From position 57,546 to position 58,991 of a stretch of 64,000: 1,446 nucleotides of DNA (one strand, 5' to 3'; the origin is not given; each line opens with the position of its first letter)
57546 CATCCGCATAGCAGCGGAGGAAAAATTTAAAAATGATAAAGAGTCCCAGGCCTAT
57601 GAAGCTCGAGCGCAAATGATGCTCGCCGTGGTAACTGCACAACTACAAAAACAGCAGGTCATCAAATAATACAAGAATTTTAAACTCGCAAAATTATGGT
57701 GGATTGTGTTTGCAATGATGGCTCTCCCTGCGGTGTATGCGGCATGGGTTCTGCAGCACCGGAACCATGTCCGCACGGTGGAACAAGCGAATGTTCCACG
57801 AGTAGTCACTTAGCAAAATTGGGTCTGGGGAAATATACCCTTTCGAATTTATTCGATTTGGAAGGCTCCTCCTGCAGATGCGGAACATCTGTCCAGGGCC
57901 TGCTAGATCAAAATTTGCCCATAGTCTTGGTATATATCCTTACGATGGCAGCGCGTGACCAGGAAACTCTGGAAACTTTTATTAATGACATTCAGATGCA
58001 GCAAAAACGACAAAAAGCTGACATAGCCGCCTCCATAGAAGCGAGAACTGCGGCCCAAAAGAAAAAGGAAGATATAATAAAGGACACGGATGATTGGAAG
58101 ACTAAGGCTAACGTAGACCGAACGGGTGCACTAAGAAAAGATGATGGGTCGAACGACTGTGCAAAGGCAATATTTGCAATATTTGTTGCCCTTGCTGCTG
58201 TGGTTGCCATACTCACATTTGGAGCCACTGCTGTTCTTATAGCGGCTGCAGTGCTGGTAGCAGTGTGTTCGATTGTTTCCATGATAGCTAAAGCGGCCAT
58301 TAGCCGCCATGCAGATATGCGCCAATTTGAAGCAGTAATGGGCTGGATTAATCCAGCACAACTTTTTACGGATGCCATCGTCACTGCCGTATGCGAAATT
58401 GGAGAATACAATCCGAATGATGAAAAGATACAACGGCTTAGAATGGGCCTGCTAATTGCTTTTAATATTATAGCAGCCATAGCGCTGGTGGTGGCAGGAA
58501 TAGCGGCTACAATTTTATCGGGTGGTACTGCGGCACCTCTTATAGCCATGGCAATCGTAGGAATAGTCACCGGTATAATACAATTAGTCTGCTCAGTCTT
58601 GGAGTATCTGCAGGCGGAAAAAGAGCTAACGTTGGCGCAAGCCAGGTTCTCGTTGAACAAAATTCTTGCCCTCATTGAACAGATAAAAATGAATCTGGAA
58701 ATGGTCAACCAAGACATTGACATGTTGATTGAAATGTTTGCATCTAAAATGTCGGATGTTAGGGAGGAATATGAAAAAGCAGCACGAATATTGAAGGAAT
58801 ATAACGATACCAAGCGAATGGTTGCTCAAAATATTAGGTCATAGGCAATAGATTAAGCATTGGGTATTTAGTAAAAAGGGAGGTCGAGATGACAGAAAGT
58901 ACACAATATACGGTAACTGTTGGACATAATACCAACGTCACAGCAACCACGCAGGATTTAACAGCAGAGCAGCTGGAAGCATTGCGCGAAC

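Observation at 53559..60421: Five-gene type III secretion translocator operon with lcrGVH-yopBD-like gene order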

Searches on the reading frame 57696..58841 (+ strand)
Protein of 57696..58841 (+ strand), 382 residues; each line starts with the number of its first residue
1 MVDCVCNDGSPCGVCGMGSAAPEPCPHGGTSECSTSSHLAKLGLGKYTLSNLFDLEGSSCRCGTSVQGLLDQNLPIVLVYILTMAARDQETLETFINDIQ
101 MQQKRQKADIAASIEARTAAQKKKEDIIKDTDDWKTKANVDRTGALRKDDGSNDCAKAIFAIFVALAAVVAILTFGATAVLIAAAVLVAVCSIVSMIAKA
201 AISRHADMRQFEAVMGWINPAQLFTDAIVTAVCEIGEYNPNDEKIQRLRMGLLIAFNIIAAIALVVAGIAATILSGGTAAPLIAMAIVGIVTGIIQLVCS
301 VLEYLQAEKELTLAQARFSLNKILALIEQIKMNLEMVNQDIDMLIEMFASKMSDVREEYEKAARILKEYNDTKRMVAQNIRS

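Call 3: search_protein_families(library=pfam, proteins=[window:57696-58841:+], max_evalue=1)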
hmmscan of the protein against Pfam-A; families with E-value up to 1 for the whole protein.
window:57696-58841:+ (382 aa): 10 families
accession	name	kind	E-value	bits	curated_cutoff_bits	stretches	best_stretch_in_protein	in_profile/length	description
PF20990.2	DUF2207_C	-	0.0061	16.7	33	1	93-202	75-189/247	Predicted membrane protein (DUF2207) C-terminal domain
PF14235.11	DUF4337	-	0.01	16.4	27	1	90-198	51-159/161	Domain of unknown function (DUF4337)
PF07690.21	MFS_1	-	0.08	12.3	33.4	1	249-318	122-190/347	Major Facilitator Superfamily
PF03427.18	CBM_19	-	0.1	13.1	20.1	1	19-64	10-54/61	Carbohydrate binding domain (family 19)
PF23933.1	DUF7269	-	0.1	13.1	29.1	1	159-207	3-51/162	Family of unknown function (DUF7269)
PF06008.19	Laminin_I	-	0.2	11.8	34.6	1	306-381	143-218/259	Laminin Domain I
PF05277.18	DUF726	-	0.2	11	22.6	1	265-330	13-83/343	Protein of unknown function (DUF726)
PF09685.15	DUF4870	-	0.28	11.7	25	0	160-199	50-88/107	Domain of unknown function (DUF4870)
PF19053.6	EccD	-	0.33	10.2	30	1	160-301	8-131/339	EccD-like transmembrane domain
PF05546.16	She9_MDM33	-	0.72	10.1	22.2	1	89-154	39-103/198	She9 / Mdm33 family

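Call 4: search_protein_families(library=ncbifam, proteins=[window:57696-58841:+], max_evalue=1)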
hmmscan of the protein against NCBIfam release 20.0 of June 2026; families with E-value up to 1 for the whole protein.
window:57696-58841:+ (382 aa): 4 families
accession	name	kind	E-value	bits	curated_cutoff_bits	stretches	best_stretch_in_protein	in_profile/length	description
NF011884.0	PRK15357.1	equivalog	0.00097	18.6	369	1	262-303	77-117/229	pathogenicity island 2 effector protein SseG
NF047839.1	PspM_Rv2743c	equivalog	0.031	14.2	80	0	244-318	5-78/220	phage shock envelope stress response protein PspM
TIGR01902.1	dapE-lys-deAc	subfamily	0.054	12.7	163.1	1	58-137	167-244/340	N-acetyl-ornithine/N-acetyl-lysine deacetylase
NF033634.1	SLATT_1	domain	0.07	13.1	41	1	246-321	25-101/132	SLATT domain-containing protein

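Call 12: search_solved_structures(query=window:57696-58841:+, max_evalue=10)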
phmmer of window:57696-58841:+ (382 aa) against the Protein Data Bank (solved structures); distinct sequences matched with E-value up to 10: 2.
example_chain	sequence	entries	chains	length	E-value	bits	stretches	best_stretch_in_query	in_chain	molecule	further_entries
4zdw_B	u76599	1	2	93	2.9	10.4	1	87-136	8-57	Rab guanine nucleotide exchange factor SEC2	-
2eqb_B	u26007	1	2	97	2.9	10.4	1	87-135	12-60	Rab guanine nucleotide exchange factor SEC2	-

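Call 52: search_protein_families(library=pfam, proteins=[L002:2320-3420:+, L003:10545-11669:+, L004:10571-11782:+, L007:7929-9032:+, L008:7932-9074:+, L001:11699-14611:+, L003:11706-12836:+, L007:9066-10265:+, L008:9107-10846:+], max_evalue=0.1)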
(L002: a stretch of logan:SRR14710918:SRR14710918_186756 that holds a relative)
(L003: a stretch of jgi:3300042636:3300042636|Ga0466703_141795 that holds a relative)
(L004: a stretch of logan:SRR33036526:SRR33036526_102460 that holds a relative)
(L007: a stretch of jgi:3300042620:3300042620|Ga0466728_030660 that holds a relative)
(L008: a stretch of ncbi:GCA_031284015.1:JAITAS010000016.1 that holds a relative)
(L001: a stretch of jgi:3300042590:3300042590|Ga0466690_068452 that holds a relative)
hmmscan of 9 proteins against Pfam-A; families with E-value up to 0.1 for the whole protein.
L002:2320-3420:+ (366 aa): 3 families
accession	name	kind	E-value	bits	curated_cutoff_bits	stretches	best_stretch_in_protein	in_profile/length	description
PF05461.16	ApoL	-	0.0017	18.3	25.9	1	236-317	91-174/298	Apolipoprotein L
PF06664.17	WLS-like_TM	-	0.03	14.1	28.3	1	151-271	148-228/247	Wntless-like, transmembrane domain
PF11239.13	DUF3040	-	0.038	14.7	24.7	0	221-272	31-81/84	Protein of unknown function (DUF3040)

L003:10545-11669:+ (374 aa): 1 family
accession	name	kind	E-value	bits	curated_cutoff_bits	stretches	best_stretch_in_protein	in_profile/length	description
PF04888.17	SseC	-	0.00064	19.8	30.2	1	277-371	220-312/312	Secretion system effector C (SseC) like family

L004:10571-11782:+ (403 aa): 6 families
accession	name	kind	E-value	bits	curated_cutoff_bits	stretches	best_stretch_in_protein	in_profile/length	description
PF20990.2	DUF2207_C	-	0.0029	17.8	33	0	119-213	93-184/247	Predicted membrane protein (DUF2207) C-terminal domain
PF18142.6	SLATT_fungal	-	0.0032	18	26.5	1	264-383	8-118/121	SMODS and SLOG-associating 2TM effector domain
PF14015.11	DUF4231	-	0.028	15.3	24.7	0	265-322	12-64/103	Protein of unknown function (DUF4231)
PF12263.13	DUF3611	-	0.036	14.4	27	0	269-327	17-75/175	Protein of unknown function (DUF3611)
PF11239.13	DUF3040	-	0.043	14.5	24.7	1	159-209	32-76/84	Protein of unknown function (DUF3040)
PF05656.20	DUF805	-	0.098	13.6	25.7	0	267-326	9-68/111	Protein of unknown function (DUF805)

L007:7929-9032:+ (367 aa): 2 families
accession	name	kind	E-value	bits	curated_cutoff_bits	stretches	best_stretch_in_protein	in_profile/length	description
PF04888.17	SseC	-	0.00068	19.8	30.2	1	267-364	222-312/312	Secretion system effector C (SseC) like family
PF05055.17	DUF677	-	0.0023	17.3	29.1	1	227-343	170-290/336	Protein of unknown function (DUF677)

L008:7932-9074:+ (380 aa): 1 family
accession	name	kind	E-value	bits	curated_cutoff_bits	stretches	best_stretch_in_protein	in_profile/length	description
PF20990.2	DUF2207_C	-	3.3e-05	24.2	33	1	244-330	131-218/247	Predicted membrane protein (DUF2207) C-terminal domain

L001:11699-14611:+ (970 aa): 9 families
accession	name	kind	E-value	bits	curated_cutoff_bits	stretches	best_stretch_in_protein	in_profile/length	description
PF13863.11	DUF4200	-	1e-06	29.5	29.7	1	363-458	12-107/119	Domain of unknown function (DUF4200)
PF12325.13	TMF_TATA_bd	-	0.00015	22.3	29.1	1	419-484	14-78/115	TATA element modulatory factor 1 TATA binding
PF13851.11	GAS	-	0.0041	17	32.3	1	378-495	36-156/200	Growth-arrest specific micro-tubule binding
PF17675.6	APG6_N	-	0.0051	17.7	45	1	412-491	44-120/132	Apg6 coiled-coil region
PF24319.2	DUF7491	-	0.0067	17.1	30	1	415-477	19-81/90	Coiled-coil region of unknown function (DUF7491)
PF16331.10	TolA_bind_tri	-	0.011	16.2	30.1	1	411-445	19-53/76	TolA binding protein trimerisation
PF04977.20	DivIC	-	0.013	15.7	28.9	1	425-476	18-72/80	Septum formation initiator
PF06785.16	UPF0242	-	0.014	15.9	33.5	1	406-501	79-181/194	Uncharacterised protein family (UPF0242) N-terminus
PF16326.10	ABC_tran_CTD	-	0.067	13.8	32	1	415-442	6-33/69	ABC transporter C-terminal domain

L003:11706-12836:+ (376 aa): 1 family
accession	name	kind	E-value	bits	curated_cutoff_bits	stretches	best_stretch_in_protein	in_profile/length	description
PF18110.6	BRCC36_C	-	0.043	14.3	23.1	0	166-200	20-53/81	BRCC36 C-terminal helical domain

L007:9066-10265:+ (399 aa): 1 family
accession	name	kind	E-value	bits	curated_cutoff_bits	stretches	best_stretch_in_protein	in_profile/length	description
PF16906.11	Ribosomal_L26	-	0.079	13.9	28.8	0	63-99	22-44/82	Ribosomal proteins L26 eukaryotic, L24P archaeal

L008:9107-10846:+ (579 aa): 0 families
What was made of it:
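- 57696..58844 (+): g4, 382 aa. Major hydrophobic translocator (SctE; YopB/IpaB/SseC-like): N-terminal hydrophilic, probably helical region, two long hydrophobic blocks, and a C-terminal region ending in an amphipathic helix (QNIRS). It also has a clade-specific Cys-rich N-terminus. Orthologues in L003 and L007 hit PF04888 SseC at E 6e-4 (call 52).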

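Call 53: search_protein_families(library=ncbifam, proteins=[L002:2320-3420:+, L003:10545-11669:+, L004:10571-11782:+, L007:7929-9032:+, L008:7932-9074:+, L001:11699-14611:+, L003:11706-12836:+, L007:9066-10265:+, L008:9107-10846:+], max_evalue=0.1)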
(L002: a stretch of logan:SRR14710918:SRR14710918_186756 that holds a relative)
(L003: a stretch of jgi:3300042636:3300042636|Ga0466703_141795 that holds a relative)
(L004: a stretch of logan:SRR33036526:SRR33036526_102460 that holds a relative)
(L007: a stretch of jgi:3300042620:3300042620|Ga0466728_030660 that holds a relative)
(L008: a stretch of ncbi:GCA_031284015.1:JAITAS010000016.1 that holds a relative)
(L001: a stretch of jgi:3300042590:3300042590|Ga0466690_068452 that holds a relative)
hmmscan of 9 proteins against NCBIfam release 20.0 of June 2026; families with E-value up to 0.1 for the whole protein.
L002:2320-3420:+ (366 aa): 3 families
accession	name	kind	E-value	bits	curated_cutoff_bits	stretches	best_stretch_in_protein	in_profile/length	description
NF053808.1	Ssp4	equivalog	9.3e-05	21.8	300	1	237-292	89-145/280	Ssp4 family T6SS effector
NF033635.1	SLATT_fungal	domain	0.0065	16.4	35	1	244-347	24-126/128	SLATT domain-containing protein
NF049871.2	cytotoxin_MakA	exception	0.0091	15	320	1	236-301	188-252/354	alpha-pore-forming cytotoxin MakA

L003:10545-11669:+ (374 aa): 0 families

L004:10571-11782:+ (403 aa): 5 families
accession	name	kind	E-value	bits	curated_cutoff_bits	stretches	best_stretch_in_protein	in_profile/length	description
NF033632.1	SLATT_4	domain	0.0046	16.8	55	1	265-383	22-131/154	SLATT domain-containing protein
NF033483.0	PknB_PASTA_kin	equivalog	0.014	14.5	450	0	119-189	281-353/563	Stk1 family PASTA domain-containing Ser/Thr kinase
NF033634.1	SLATT_1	domain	0.017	15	41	0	267-323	21-72/132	SLATT domain-containing protein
NF047839.1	PspM_Rv2743c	equivalog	0.04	13.8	80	0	167-237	17-88/220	phage shock envelope stress response protein PspM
NF041730.1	XrtH_assoc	equivalog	0.064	13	35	0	164-204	104-145/184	exosortase H-associated membrane protein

L007:7929-9032:+ (367 aa): 0 families

L008:7932-9074:+ (380 aa): 0 families

L001:11699-14611:+ (970 aa): 14 families
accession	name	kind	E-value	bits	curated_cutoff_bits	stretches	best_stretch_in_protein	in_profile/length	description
TIGR04523.1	Mplasa_alph_rch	subfamily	4.5e-20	71.2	270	3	541-963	239-665/745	helix-rich protein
TIGR02168.1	SMC_prok_B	equivalog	3e-18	65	567.35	3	630-895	235-508/1181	chromosome segregation protein SMC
NF045487.1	ASRP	equivalog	8.8e-18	64.2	300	5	338-440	169-272/593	archaea-specific SMC-related protein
TIGR02169.1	SMC_prok_A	equivalog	4.4e-16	57.8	729.4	3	596-864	676-939/1165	chromosome segregation protein SMC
NF002572.0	PRK02224.1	equivalog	1.6e-07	30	1087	4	272-464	251-438/888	DNA double-strand break repair ATPase Rad50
NF052420.1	translocon_SseD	equivalog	7.9e-07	29.3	130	1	130-264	9-145/152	type III secretion system translocon protein SseD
NF038350.1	taxis_HmpF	equivalog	1.2e-06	27.2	200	2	371-534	110-278/553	pilus motility taxis protein HmpF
NF003034.1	PRK03918.1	equivalog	1e-05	23.7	700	1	338-599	175-424/878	DNA double-strand break repair ATPase Rad50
NF045780.1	TrlF_fam_ATP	equivalog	7.2e-05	21.7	350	1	191-459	416-686/944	TrlF family AAA-like ATPase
NF033885.1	conj_TraP_IncI1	equivalog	7.8e-05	22.5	135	1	166-302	12-144/217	conjugal transfer protein TraP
NF041035.1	Rad50_Halo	equivalog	0.0021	16.5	1000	1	720-874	269-429/883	DNA double-strand break repair ATPase Rad50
NF033206.1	ScyE_fam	subfamily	0.0059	16.2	80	1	36-235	11-187/333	ScyD/ScyE family protein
NF041034.1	Rad50_Sulf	equivalog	0.0061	14.5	1000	1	657-955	158-421/872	DNA double-strand break repair ATPase Rad50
NF047408.1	SA0632_fam_LP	equivalog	0.011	15.3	70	1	740-782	25-67/68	SA0632 family lipoprotein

L003:11706-12836:+ (376 aa): 0 families

L007:9066-10265:+ (399 aa): 5 families
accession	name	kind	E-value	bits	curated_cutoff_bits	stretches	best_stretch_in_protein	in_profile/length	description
NF052420.1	translocon_SseD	equivalog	0.00044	20.4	130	1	150-211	25-85/152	type III secretion system translocon protein SseD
NF043060.1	MAP_0585_fam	equivalog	0.022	14.7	170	1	202-305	28-154/319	MAP_0585 family protein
NF004918.0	PRK06274.1-4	equivalog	0.027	14.2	278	1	38-78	75-115/202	indolepyruvate oxidoreductase subunit beta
TIGR01399.1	hrcV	equivalog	0.06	11.8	692.25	0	38-167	392-520/677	type III secretion system export apparatus subunit SctV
NF011512.0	PRK14950.1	equivalog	0.097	11.8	593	0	117-342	285-486/585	DNA polymerase III subunits gamma and tau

L008:9107-10846:+ (579 aa): 8 families
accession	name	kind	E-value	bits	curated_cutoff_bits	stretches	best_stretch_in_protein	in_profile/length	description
TIGR02168.1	SMC_prok_B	equivalog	1.9e-06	26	567.35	1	204-451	710-959/1181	chromosome segregation protein SMC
TIGR04523.1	Mplasa_alph_rch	subfamily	7.6e-06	24.1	270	1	324-484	467-634/745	helix-rich protein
TIGR02169.1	SMC_prok_A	equivalog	1.7e-05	22.7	729.4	1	214-443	704-938/1165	chromosome segregation protein SMC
NF052420.1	translocon_SseD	equivalog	3.5e-05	24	130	2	142-206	16-80/152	type III secretion system translocon protein SseD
NF045487.1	ASRP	equivalog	0.00044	19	300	1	318-555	166-393/593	archaea-specific SMC-related protein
NF002572.0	PRK02224.1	equivalog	0.00053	18.4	1087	1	344-566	185-412/888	DNA double-strand break repair ATPase Rad50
NF040788.1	S-lay_SlaB_Mtsph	equivalog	0.0075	15.2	700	1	361-450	302-391/416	S-layer protein SlaB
NF003034.1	PRK03918.1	equivalog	0.032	12.2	700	1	238-488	166-412/878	DNA double-strand break repair ATPase Rad50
